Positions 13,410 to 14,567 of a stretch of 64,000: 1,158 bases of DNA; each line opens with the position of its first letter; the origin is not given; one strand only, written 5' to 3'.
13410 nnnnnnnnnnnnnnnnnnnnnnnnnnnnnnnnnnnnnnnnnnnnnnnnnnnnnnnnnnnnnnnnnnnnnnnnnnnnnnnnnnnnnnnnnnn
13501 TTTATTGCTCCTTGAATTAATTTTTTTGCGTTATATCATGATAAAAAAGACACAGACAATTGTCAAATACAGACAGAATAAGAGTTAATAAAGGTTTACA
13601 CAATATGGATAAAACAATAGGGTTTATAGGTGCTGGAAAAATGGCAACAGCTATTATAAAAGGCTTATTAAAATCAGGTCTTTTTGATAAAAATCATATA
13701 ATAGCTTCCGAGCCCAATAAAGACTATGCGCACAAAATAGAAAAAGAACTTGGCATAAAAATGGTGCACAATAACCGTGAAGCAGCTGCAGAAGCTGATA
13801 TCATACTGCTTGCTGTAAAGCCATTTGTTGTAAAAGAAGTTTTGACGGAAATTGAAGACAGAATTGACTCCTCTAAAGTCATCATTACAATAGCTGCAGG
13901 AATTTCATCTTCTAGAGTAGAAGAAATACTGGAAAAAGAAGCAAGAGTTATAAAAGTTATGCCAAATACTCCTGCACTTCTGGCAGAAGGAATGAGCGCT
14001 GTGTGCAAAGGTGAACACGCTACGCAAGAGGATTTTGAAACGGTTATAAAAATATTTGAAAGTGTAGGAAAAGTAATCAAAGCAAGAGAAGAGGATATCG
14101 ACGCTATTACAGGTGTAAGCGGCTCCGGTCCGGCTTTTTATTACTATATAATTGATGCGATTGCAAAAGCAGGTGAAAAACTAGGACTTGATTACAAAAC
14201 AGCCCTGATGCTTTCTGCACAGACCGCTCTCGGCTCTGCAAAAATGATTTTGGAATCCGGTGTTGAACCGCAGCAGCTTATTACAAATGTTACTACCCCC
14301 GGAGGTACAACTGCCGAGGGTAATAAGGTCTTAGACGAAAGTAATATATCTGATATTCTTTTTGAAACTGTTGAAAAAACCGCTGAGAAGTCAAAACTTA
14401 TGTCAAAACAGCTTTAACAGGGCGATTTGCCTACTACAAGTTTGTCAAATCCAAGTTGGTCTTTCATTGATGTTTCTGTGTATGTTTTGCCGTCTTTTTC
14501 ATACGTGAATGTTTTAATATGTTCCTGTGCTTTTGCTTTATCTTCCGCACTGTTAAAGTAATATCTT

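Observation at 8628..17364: Inverted copies of the element with a 229-nt identical core bracket a 7.9-kb housekeeping segment (gyrB, hisD-rnpA-rpmH, proC)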

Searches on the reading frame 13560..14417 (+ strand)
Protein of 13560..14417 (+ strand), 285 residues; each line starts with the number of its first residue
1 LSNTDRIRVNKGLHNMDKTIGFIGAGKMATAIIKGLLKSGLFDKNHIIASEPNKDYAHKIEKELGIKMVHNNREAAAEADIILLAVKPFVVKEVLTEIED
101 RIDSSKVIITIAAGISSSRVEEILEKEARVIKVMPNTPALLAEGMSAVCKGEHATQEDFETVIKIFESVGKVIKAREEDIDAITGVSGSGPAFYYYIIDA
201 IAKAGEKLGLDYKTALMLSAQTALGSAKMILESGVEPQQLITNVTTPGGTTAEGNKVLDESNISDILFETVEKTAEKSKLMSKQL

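Call 11: search_protein_families(library=pfam, proteins=[window:13560-14417:+])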
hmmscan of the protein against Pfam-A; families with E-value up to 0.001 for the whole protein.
window:13560-14417:+ (285 aa): 8 families
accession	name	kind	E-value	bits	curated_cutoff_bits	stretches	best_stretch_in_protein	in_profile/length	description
PF14748.11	P5CR_dimer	-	6e-33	113.7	25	1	177-279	1-103/105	Pyrroline-5-carboxylate reductase dimerisation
PF03807.23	F420_oxidored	-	4.6e-24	85.3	21.6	1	19-114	1-94/94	NADP oxidoreductase coenzyme F420-dependent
PF01210.29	NAD_Gly3P_dh_N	-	5.5e-07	30.1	23.1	1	45-128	36-122/158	NAD-dependent glycerol-3-phosphate dehydrogenase N-terminus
PF03446.21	NAD_binding_2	-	9.1e-06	26.2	21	1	19-171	1-154/161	NAD binding domain of 6-phosphogluconate dehydrogenase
PF07991.19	KARI_N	-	0.00026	21.1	20.6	1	17-138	4-120/165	Acetohydroxy acid isomeroreductase, NADPH-binding domain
PF02558.23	ApbA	-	0.00027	21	22.2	1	65-123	51-112/150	Ketopantoate reductase PanE/ApbA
PF01488.26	Shikimate_DH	-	0.00029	21.4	24.3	1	16-112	11-112/138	Shikimate / quinate 5-dehydrogenase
PF02153.23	PDH_N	-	0.00037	20.5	26.5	0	50-121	17-87/154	Prephenate dehydrogenase, nucleotide-binding domain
